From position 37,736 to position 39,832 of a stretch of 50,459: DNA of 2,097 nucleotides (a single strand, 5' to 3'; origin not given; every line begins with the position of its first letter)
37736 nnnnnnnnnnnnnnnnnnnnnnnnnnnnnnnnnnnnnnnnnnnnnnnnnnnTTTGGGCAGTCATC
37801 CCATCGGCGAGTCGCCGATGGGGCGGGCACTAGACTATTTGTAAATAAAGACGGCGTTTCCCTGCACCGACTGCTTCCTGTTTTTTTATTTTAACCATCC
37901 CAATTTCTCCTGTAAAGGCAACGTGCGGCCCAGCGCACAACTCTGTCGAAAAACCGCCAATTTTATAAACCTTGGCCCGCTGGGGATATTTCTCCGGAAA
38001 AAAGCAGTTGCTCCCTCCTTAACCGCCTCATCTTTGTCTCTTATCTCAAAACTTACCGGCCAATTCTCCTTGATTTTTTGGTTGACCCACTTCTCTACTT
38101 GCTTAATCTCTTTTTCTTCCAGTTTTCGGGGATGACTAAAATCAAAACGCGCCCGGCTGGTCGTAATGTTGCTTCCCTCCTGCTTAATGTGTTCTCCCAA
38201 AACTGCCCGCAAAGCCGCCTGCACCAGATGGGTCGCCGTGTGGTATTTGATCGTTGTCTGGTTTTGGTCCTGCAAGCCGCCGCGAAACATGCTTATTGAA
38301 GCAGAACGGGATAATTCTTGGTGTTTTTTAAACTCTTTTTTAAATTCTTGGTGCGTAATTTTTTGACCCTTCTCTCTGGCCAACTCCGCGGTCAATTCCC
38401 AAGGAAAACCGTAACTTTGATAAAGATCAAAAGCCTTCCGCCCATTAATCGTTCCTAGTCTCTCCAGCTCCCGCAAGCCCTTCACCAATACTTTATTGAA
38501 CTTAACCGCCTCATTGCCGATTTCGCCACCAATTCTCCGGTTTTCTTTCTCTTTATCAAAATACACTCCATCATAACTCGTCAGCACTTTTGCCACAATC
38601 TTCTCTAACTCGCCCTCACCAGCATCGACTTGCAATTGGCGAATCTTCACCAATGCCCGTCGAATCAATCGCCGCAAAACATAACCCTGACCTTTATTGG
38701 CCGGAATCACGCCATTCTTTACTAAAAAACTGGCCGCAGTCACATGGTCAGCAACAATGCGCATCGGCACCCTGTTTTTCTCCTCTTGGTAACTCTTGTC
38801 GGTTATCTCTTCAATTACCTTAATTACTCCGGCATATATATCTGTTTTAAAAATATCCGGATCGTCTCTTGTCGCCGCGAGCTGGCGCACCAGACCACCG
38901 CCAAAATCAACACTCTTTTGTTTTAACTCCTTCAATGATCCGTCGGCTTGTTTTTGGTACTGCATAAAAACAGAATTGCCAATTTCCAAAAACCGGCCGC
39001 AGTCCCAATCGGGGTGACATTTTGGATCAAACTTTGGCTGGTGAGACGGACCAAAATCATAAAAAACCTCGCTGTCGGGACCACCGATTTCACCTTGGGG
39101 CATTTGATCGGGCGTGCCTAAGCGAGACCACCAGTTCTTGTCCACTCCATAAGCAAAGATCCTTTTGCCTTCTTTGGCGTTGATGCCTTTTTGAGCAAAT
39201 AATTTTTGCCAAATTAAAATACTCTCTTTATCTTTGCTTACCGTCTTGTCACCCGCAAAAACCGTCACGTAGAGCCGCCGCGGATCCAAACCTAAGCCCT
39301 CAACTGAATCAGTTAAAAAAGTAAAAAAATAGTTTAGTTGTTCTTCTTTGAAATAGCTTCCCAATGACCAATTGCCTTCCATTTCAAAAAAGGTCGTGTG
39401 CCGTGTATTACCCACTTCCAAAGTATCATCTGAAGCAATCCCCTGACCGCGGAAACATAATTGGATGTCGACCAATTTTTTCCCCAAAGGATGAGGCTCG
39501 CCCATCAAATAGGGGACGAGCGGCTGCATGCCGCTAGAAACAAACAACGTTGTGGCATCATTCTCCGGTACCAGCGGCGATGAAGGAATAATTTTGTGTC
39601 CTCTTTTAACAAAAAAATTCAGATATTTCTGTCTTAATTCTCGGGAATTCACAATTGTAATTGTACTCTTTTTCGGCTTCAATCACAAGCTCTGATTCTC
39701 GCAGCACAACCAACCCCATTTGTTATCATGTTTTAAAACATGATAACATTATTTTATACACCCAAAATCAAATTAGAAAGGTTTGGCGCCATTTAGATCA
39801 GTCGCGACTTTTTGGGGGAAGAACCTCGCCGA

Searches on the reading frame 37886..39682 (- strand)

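Call 5: search_protein_families(library=pfam, proteins=[window:37886-39682:-], max_evalue=0.01)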
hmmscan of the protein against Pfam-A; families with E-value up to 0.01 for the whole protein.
window:37886-39682:- (598 aa): 1 family
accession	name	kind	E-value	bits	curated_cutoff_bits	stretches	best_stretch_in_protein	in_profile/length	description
PF01411.24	tRNA-synt_2c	-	3.2e-104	349.9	30.3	1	15-483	1-451/552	tRNA synthetases class II (A)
